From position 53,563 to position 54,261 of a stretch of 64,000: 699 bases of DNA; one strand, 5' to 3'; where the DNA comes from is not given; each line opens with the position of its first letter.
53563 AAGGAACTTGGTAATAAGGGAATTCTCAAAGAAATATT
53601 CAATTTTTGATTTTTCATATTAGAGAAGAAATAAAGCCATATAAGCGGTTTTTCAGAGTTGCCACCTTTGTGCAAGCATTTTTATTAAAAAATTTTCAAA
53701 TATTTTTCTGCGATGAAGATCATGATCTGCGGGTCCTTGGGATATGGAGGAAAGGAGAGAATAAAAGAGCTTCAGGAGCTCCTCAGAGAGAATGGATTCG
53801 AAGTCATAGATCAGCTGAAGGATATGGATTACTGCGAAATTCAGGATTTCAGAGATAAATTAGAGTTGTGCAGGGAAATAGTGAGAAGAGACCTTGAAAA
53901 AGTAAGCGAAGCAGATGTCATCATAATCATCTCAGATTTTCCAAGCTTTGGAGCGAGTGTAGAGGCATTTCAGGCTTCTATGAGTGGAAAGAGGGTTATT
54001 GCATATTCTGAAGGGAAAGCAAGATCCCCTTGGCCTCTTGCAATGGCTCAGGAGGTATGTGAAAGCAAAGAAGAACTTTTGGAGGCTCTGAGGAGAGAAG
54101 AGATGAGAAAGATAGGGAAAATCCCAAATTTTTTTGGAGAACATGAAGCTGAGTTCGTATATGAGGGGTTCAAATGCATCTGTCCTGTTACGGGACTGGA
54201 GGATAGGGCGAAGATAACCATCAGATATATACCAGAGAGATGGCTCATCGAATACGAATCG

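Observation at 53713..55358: Rcl/DNPH1-like N-glycosidase domain fused to a QueF-like domain and coupled to a PflX-type radical SAM enzyme: candidate undescribed 7-deazapurine module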

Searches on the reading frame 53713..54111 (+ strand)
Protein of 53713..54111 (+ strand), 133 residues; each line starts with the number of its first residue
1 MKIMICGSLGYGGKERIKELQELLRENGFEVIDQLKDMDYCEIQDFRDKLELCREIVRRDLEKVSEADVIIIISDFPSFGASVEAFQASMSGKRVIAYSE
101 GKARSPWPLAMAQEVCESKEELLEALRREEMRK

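Call 20: search_protein_families(library=pfam, proteins=[window:53713-54111:+], max_evalue=1)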
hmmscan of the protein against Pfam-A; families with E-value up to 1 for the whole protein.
seq(133 aa): 5 families
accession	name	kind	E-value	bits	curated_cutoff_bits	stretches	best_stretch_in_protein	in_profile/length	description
PF05014.21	Nuc_deoxyrib_tr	-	1.5e-05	25.5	28.8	1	13-103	13-101/117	Nucleoside 2-deoxyribosyltransferase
PF08220.18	HTH_DeoR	-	0.0026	17.9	21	1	31-71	5-45/57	DeoR-like helix-turn-helix domain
PF15092.11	UPF0728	-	0.095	13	27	1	15-44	25-55/88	Uncharacterised protein family UPF0728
PF01206.22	TusA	-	0.14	12.5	28.6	0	57-92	17-52/70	Sulfurtransferase TusA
PF03358.20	FMN_red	-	0.17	11.9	24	1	4-74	5-78/152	NADPH-dependent FMN reductase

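Call 54: search_solved_structures(query=A2, max_evalue=10, show_alignments=4)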
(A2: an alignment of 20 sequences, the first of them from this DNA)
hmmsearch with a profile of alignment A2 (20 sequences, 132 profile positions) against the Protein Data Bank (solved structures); distinct sequences matched with E-value up to 10: 17.
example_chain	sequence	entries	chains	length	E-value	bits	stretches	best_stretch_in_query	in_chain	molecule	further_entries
2khz_A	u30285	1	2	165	0.0026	20.7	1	4-96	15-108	c-Myc-responsive protein Rcl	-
4fyh_A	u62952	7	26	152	0.015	18.2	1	4-96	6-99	Deoxyribonucleoside 5'-monophosphate N-glycosidase | 2'-deoxynucleoside 5'-phosphate N-hydrolase 1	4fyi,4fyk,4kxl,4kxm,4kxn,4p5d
8rqd_C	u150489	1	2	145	0.021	17.8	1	53-94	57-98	2'-deoxynucleoside 5'-phosphate N-hydrolase 1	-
8qhr_A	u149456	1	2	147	0.027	17.4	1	53-94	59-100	2'-deoxynucleoside 5'-phosphate N-hydrolase 1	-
2klh_A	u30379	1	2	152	0.032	17.2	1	4-96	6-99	c-Myc-responsive protein Rcl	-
9da1_A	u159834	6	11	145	0.034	17.1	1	54-94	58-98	5-hydroxymethyl-dUMP N-hydrolase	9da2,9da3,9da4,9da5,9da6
8os9_A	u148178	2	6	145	0.034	17.1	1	54-94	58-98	2'-deoxynucleoside 5'-phosphate N-hydrolase 1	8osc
9i3q_A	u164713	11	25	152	0.038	17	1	54-94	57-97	5-hydroxymethyl-dUMP N-hydrolase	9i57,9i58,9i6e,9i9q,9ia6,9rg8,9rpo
4p5e_A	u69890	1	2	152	0.038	17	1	54-94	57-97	2'-deoxynucleoside 5'-phosphate N-hydrolase 1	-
8qhq_A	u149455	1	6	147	0.15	15.1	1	54-83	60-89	2'-deoxynucleoside 5'-phosphate N-hydrolase 1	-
8rps_C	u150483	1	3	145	0.25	14.3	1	54-94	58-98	2'-deoxynucleoside 5'-phosphate N-hydrolase 1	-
8rpt_B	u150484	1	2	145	0.53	13.3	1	55-94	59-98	2'-deoxynucleoside 5'-phosphate N-hydrolase 1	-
1q9u_A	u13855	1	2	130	0.6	13.1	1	9-37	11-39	Uncharacterized protein APC35924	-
2o7r_A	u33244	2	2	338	0.63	13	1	2-42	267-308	CXE carboxylesterase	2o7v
6evs_A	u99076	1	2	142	1.2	12.1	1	17-100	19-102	N-deoxyribosyltransferase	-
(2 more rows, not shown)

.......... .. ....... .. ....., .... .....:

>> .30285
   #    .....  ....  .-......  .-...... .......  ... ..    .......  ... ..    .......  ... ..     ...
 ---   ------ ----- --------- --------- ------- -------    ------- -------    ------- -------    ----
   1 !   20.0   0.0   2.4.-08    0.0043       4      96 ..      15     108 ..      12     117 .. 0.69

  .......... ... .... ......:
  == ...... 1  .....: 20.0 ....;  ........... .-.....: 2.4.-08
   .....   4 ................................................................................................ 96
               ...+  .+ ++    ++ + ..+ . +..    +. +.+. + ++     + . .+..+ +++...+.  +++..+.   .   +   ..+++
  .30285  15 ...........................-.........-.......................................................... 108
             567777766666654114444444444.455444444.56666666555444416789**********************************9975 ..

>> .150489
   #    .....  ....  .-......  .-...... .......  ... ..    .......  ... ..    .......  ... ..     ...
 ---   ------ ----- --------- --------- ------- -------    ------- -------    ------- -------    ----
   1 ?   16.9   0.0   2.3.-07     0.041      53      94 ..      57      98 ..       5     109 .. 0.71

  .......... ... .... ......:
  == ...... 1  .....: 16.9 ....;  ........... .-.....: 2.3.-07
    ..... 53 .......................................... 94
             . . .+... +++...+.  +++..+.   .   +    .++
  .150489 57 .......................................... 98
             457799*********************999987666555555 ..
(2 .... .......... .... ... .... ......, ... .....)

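Call 62: predict_structure(alignment_id=A2)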
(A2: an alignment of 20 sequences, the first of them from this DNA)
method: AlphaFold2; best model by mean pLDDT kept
length: 133 residues; sequences in the alignment: 20
mean_pLDDT: 93.6   pTM: 0.88
mean pLDDT of the five models: 93.6, 93.3, 93.1, 92.9, 92.5
residues with pLDDT >= 90: 110; 70-90: 23; 50-70: 0; < 50: 0
segments of 3 or more residues with pLDDT < 50: none
pLDDT, mean of each block of 10 residues (from residue 1): 93 89 98 87 90 93 97 93 96 96 91 97 97 88
secondary structure, 60 per line:
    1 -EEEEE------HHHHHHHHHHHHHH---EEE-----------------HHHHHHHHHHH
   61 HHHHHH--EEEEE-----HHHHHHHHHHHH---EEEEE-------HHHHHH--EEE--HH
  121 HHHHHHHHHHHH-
elements in order: E2-6 H13-26 E30-32 H50-66 E69-73 H79-90 E94-98 H106-111 E114-116 H119-132

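Call 67: fold_search(model_id=the predicted structure, library=pdb)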
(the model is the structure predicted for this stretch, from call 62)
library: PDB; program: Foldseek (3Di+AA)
matches with E <= 10: 1593; with E <= 0.001: 71
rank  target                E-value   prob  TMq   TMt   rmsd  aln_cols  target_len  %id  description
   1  7o62_A                8.9e-06  1.00  0.78  0.76   2.8       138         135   15  Crystal structure of a 2`-deoxyribosyltransferase from the psychrophilic bacterium Desulfotalea psychrophila. (released 2021-10-20)
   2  7o62_B                9.5e-06  1.00  0.74  0.72   3.5       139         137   16  Crystal structure of a 2`-deoxyribosyltransferase from the psychrophilic bacterium Desulfotalea psychrophila. (released 2021-10-20)
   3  7o62_D                2.2e-05  1.00  0.76  0.80   2.1       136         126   14  Crystal structure of a 2`-deoxyribosyltransferase from the psychrophilic bacterium Desulfotalea psychrophila. (released 2021-10-20)
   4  7o62_C                2.2e-05  1.00  0.76  0.76   2.8       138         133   15  Crystal structure of a 2`-deoxyribosyltransferase from the psychrophilic bacterium Desulfotalea psychrophila. (released 2021-10-20)
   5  9i57_B                3.9e-05  1.00  0.64  0.61   4.4       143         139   22  Crystal structure of DNPH1 bound by compound 39. (released 2025-11-12)
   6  4jen_B                3.9e-05  1.00  0.55  0.59   4.3       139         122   19  Structure of Clostridium botulinum CMP N-glycosidase, BcmB (released 2013-09-11)
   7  9i9q_A                4.5e-05  1.00  0.66  0.67   3.9       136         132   24  Crystal structure of DNPH1 bound by compound 2. (released 2025-11-12)
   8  2a0k_A                4.8e-05  1.00  0.50  0.43   3.6       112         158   15  Crystal structure of Nucleoside 2-deoxyribosyltransferase from Trypanosoma brucei at 1.8 A resolution (released 2005-07-26)
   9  8pqr_D                6.6e-05  1.00  0.67  0.59   4.2       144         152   16  Nucleoside 2'deoxyribosyltransferase from Chroococcidiopsis thermalis PCC 7203 WT bound to DAD_Immucillin-H (released 2024-02-21)
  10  8pqt_A                7.0e-05  1.00  0.67  0.59   4.6       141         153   18  Nucleoside 2'deoxyribosyltransferase from Chroococcidiopsis thermalis PCC 7203 WT bound to Bis-Tris (released 2024-02-21)
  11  2klh_MODEL_1_A        7.0e-05  1.00  0.60  0.54   5.3       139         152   19  NMR Structure of RCL in complex with GMP (released 2009-10-20)
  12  8pqt_B                7.5e-05  1.00  0.64  0.59   4.1       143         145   17  Nucleoside 2'deoxyribosyltransferase from Chroococcidiopsis thermalis PCC 7203 WT bound to Bis-Tris (released 2024-02-21)
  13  9s1n                  8.0e-05  1.00  0.67  0.64   4.2       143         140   23  Crystal structure of DNPH1 bound by compound 19 (released 2025-12-24)
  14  9i9q_C                8.0e-05  1.00  0.59  0.64   5.6       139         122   23  Crystal structure of DNPH1 bound by compound 2. (released 2025-11-12)
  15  9ia6_B                8.5e-05  1.00  0.63  0.64   5.2       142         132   22  Crystal structure of DNPH1 bound by compound 3. (released 2025-11-12)
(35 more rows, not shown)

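Call 71: search_protein_representatives(alignment_id=A2)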
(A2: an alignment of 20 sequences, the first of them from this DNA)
Query: 20 sequences, 132 profile positions. Proteins with E-value up to 0.001 (for the whole library): 588; up to 1e-10: 62; up to 1e-30: 12. The best 150 are listed.
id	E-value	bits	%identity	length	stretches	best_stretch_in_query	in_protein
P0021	6.5e-52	191.0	-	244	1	1-130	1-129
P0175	2.1e-39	150.5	-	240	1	1-128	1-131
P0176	1.1e-38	148.1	-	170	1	1-129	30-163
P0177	4.1e-36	139.9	-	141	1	1-131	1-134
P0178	5.4e-36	139.5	-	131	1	4-130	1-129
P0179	8.7e-35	135.6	-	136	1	1-131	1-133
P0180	1.1e-34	135.2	-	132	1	1-129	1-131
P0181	1.5e-34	134.8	-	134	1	1-129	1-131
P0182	3.5e-33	130.4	-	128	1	4-126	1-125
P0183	4.3e-33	130.1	-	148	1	2-128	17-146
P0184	3.2e-31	124.0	-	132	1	1-129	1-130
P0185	1.0e-30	122.4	-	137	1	1-130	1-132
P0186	1.1e-29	119.1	-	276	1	1-130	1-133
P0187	2.5e-28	114.7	-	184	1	27-128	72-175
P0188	3.2e-28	114.3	-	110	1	2-102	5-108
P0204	1.1e-16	77.0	-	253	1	1-129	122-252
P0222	1.1e-11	60.8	-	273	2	37-122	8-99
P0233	7.1e-11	58.2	-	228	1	51-117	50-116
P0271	1.6e-08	50.6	-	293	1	43-123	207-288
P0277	2.3e-08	50.1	-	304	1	18-128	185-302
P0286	5.4e-08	48.9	-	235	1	25-125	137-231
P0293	7.8e-08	48.4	-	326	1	3-114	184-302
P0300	1.1e-07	47.9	-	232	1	27-128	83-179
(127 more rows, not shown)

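Call 74: find_homologous_proteins(query=A3, max_evalue=0.00001)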
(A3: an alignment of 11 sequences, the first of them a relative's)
Query A3 (11 sequences) (141 aa, profile of the alignment): 556 proteins with E <= 0.00001 among 5475 candidates; the best 120 are listed.
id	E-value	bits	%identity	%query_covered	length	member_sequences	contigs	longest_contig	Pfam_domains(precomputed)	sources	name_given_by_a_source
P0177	1.7e-53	198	100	100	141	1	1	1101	PF05014.22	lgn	-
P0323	3.4e-53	197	61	98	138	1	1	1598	PF05014.22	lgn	-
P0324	7.7e-53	196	68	95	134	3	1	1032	PF05014.22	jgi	jgi:nucleoside 2-deoxyribosyltransferase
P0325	8.0e-53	196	71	100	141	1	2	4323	PF05014.22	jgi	jgi:nucleoside 2-deoxyribosyltransferase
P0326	1.0e-52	195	62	94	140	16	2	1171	PF05014.22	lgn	-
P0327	1.1e-52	195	62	93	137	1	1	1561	PF05014.22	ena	-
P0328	1.7e-52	195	66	93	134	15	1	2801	PF05014.22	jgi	jgi:nucleoside 2-deoxyribosyltransferase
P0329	2.7e-52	194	61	95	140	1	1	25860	PF05014.22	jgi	jgi:hypothetical protein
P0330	2.9e-52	194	62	95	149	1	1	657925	PF05014.22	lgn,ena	-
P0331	4.1e-52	193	62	96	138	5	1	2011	-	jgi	jgi:hypothetical protein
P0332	5.4e-52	193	54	100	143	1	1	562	PF05014.22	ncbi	-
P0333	5.6e-52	193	61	96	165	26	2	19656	PF05014.22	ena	-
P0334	6.2e-52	193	57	96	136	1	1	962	PF05014.22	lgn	-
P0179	7.9e-52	192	43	95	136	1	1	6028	PF05014.22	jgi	-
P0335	9.3e-52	192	58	99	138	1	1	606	PF05014.22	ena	-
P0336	9.6e-52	192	70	100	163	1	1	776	PF05014.22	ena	-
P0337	1.0e-51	192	58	93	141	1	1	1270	PF05014.22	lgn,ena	-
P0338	1.1e-51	192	60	96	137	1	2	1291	PF05014.22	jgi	jgi:nucleoside 2-deoxyribosyltransferase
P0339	1.3e-51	192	60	96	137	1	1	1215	PF05014.22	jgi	jgi:nucleoside 2-deoxyribosyltransferase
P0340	1.7e-51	191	59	94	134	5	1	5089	PF05014.22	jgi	jgi:nucleoside 2-deoxyribosyltransferase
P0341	2.0e-51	191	61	94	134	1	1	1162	PF05014.22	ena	-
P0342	2.0e-51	191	60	96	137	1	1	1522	PF05014.22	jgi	jgi:nucleoside 2-deoxyribosyltransferase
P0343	2.0e-51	191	68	86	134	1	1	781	PF05014.22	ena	-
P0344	2.1e-51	191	63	93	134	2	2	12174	PF05014.22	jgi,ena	-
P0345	2.4e-51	191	58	93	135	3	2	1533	PF05014.22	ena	-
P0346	2.6e-51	191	58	93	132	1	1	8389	PF05014.22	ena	-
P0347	2.6e-51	191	61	94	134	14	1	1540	PF05014.22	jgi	-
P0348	2.8e-51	191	60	96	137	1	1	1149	PF05014.22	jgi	jgi:nucleoside 2-deoxyribosyltransferase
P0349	3.5e-51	190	60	88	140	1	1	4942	PF05014.22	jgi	jgi:nucleoside 2-deoxyribosyltransferase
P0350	3.8e-51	190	57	100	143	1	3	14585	PF05014.22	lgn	-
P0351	4.0e-51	190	56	96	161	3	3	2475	PF05014.22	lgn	-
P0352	4.8e-51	190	88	94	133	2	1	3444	PF05014.22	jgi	jgi:nucleoside 2-deoxyribosyltransferase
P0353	4.9e-51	190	62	94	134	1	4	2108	PF05014.22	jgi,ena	-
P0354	5.1e-51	190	61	94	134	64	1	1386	PF05014.22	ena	-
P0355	5.6e-51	190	56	93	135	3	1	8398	PF05014.22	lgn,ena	-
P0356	5.6e-51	190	62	94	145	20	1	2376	PF05014.22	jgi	-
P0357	5.7e-51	190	62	93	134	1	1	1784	PF05014.22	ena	-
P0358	5.9e-51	190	60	93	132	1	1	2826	PF05014.22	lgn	-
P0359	6.1e-51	190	62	94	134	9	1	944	PF05014.22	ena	-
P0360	6.7e-51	189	70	95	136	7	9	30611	PF05014.22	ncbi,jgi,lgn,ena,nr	ncbi:MAG: hypothetical protein E6K94_00480 [Thaumarchaeota archaeon]|nr:MAG: hypothetical protein E6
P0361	6.7e-51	189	67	95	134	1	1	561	PF05014.22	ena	-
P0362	7.1e-51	189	71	99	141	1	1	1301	PF05014.22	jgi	-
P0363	7.3e-51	189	61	93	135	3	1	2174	PF05014.22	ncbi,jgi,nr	ncbi:MAG TPA: hypothetical protein VEH06_07280 [Candidatus Bathyarchaeia archaeon]|nr:hypothetical p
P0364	8.6e-51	189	63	82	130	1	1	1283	PF05014.22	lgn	-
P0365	8.8e-51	189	57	95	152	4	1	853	PF05014.22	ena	-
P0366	8.9e-51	189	57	91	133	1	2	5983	PF05014.22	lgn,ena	-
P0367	9.1e-51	189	59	98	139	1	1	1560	PF05014.22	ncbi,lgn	ncbi:MAG: hypothetical protein ACRD4W_11715 [Nitrososphaeraceae archaeon]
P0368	9.2e-51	189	61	94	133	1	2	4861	PF05014.22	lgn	-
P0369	1.2e-50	189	63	94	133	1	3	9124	PF05014.22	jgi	jgi:nucleoside 2-deoxyribosyltransferase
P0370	1.2e-50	189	61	94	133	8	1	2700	PF05014.22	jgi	jgi:nucleoside 2-deoxyribosyltransferase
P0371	1.2e-50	189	60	95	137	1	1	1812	PF05014.22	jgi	jgi:nucleoside 2-deoxyribosyltransferase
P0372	1.3e-50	189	60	95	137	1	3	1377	PF05014.22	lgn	-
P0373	1.3e-50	188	60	94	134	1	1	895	PF05014.22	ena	-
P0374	1.4e-50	188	61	89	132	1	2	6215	PF05014.22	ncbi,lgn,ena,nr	ncbi:MAG TPA: hypothetical protein VJ583_10305 [Nitrososphaeraceae archaeon]|nr:hypothetical protein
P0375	1.4e-50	188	59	93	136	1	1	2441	PF05014.22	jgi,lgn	-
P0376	1.5e-50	188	67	86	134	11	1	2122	PF05014.22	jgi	jgi:nucleoside 2-deoxyribosyltransferase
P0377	1.5e-50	188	66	86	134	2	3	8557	PF05014.22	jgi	jgi:nucleoside 2-deoxyribosyltransferase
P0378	1.5e-50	188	60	96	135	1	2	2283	PF05014.22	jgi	jgi:nucleoside 2-deoxyribosyltransferase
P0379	1.6e-50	188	51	98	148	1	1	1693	PF05014.22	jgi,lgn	-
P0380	1.6e-50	188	57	98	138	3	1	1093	PF05014.22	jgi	jgi:nucleoside 2-deoxyribosyltransferase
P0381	1.7e-50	188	59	96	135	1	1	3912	PF05014.22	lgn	-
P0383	1.8e-50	188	63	99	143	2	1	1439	PF05014.22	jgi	jgi:hypothetical protein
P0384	1.8e-50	188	59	94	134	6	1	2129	PF05014.22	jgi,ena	-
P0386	2.4e-50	188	58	91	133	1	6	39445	PF05014.22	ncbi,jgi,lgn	ncbi:MAG: nucleoside 2-deoxyribosyltransferase [Nitrososphaeraceae archaeon]|jgi:nucleoside 2-deoxyr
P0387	2.4e-50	188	55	93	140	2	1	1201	PF05014.22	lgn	-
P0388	2.5e-50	188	60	91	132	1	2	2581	PF05014.22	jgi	jgi:hypothetical protein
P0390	2.7e-50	187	62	94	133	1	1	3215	PF05014.22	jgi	jgi:nucleoside 2-deoxyribosyltransferase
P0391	2.8e-50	187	67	90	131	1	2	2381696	PF05014.22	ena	-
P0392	2.8e-50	187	61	93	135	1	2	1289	PF05014.22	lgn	-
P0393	3.0e-50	187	66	86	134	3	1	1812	PF05014.22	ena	-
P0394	3.2e-50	187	67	90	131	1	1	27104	PF05014.22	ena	-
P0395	3.2e-50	187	58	96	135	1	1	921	PF05014.22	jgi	jgi:nucleoside 2-deoxyribosyltransferase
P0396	3.2e-50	187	58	94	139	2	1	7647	PF15891.12,PF05014.22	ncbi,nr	ncbi:MAG: hypothetical protein HZB68_05120 [Candidatus Aenigmarchaeota archaeon]|nr:hypothetical pro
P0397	3.2e-50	187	51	99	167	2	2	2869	PF05014.22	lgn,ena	-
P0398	3.3e-50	187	64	94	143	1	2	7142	PF05014.22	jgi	jgi:hypothetical protein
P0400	3.5e-50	187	58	98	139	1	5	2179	PF05014.22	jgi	jgi:nucleoside 2-deoxyribosyltransferase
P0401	3.7e-50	187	58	98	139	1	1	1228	PF05014.22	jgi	jgi:nucleoside 2-deoxyribosyltransferase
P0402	3.7e-50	187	66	86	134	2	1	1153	PF05014.22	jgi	jgi:nucleoside 2-deoxyribosyltransferase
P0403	3.7e-50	187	64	93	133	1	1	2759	PF05014.22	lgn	-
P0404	4.0e-50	187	50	96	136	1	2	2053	PF05014.22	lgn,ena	-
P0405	4.1e-50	187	52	92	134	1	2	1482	PF05014.22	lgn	-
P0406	4.3e-50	187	65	93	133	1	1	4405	PF05014.22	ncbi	-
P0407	4.6e-50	187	65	91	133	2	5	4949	PF05014.22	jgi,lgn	jgi:nucleoside 2-deoxyribosyltransferase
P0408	4.9e-50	187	53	94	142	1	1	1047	PF05014.22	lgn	-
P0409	5.0e-50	187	57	91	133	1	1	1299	PF05014.22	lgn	-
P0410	5.2e-50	187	48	93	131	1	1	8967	PF05014.22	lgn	-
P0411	5.3e-50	186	58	91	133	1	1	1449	PF05014.22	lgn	-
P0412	5.4e-50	186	57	98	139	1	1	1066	PF05014.22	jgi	jgi:nucleoside 2-deoxyribosyltransferase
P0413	5.8e-50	186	56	94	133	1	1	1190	PF05014.22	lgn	-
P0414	5.9e-50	186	66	82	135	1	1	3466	PF05014.22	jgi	jgi:nucleoside 2-deoxyribosyltransferase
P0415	6.0e-50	186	59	91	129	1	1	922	PF05014.22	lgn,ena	-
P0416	6.1e-50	186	56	93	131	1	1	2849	PF05014.22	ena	-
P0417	6.8e-50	186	59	97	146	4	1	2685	PF05014.22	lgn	-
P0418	6.9e-50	186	65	92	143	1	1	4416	PF05014.22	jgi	jgi:hypothetical protein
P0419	7.0e-50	186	60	91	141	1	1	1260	PF05014.22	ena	-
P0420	7.4e-50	186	54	92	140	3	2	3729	PF05014.22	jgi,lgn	jgi:nucleoside 2-deoxyribosyltransferase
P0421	8.6e-50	186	67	82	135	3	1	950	PF05014.22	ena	-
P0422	8.9e-50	186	65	86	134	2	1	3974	PF05014.22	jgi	jgi:Nucleoside 2-deoxyribosyltransferase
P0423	8.9e-50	186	63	93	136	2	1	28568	PF05014.22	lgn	-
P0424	8.9e-50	186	56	94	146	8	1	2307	PF05014.22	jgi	jgi:hypothetical protein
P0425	9.3e-50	186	59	91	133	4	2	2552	PF05014.22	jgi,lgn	jgi:nucleoside 2-deoxyribosyltransferase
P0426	9.4e-50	186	66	93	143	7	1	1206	PF05014.22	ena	-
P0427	9.6e-50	186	56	93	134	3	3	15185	PF05014.22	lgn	-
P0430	1.1e-49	185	64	91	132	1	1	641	PF05014.22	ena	-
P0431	1.2e-49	185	56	93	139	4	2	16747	PF05014.22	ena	-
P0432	1.3e-49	185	58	91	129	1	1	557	PF05014.22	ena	-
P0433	1.4e-49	185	60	96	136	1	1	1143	PF05014.22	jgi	jgi:nucleoside 2-deoxyribosyltransferase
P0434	1.4e-49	185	58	91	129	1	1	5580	PF05014.22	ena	-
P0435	1.5e-49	185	62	93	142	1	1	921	PF05014.22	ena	-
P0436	1.5e-49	185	56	93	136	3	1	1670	PF05014.22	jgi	jgi:nucleoside 2-deoxyribosyltransferase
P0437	1.6e-49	185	61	94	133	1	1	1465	PF05014.22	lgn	-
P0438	1.6e-49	185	65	92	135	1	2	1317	PF05014.22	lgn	-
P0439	1.7e-49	185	65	94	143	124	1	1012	PF05014.22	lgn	-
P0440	1.7e-49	185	59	91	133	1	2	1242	PF05014.22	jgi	jgi:hypothetical protein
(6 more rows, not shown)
